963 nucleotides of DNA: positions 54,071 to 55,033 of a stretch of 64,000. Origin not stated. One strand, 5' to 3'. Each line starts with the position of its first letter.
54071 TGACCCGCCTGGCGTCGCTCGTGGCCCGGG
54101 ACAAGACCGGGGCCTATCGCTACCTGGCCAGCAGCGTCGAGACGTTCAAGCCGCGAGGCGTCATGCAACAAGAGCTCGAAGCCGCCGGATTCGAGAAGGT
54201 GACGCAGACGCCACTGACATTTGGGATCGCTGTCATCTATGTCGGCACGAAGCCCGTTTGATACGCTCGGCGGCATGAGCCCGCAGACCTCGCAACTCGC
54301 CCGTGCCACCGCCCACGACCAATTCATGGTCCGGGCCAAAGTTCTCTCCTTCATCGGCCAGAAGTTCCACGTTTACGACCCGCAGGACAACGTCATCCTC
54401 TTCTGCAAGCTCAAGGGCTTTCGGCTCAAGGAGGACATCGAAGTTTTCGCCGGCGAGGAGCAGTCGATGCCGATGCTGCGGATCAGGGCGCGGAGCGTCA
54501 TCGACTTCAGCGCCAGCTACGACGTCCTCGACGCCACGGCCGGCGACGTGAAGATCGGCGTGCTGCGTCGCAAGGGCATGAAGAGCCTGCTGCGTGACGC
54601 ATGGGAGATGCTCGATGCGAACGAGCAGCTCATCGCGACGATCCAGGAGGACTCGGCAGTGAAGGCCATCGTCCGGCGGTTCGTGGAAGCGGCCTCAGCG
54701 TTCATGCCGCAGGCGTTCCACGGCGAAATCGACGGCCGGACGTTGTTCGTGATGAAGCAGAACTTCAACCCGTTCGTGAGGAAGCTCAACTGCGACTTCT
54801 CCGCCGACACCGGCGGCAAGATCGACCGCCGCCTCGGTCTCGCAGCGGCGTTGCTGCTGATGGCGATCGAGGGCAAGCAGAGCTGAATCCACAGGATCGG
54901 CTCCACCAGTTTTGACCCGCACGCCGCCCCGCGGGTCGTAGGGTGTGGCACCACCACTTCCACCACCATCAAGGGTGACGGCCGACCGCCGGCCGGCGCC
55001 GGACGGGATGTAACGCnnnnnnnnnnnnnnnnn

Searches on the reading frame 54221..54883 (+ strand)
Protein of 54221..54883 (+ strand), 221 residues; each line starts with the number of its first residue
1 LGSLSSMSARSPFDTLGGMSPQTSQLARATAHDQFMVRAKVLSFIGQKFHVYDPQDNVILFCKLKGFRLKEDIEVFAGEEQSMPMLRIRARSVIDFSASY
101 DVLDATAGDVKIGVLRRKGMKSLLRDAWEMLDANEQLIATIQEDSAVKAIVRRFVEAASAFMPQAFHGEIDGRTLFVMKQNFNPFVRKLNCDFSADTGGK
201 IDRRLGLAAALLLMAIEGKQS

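Call 8: search_protein_families(library=pfam, proteins=[window:54221-54883:+], max_evalue=0.01)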
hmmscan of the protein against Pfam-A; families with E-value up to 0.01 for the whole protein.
window:54221-54883:+ (221 aa): 1 family
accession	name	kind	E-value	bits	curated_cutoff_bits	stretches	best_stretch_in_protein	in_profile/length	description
PF04525.18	LOR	-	0.00032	20.8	24.5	0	46-107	52-115/187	LURP-one-related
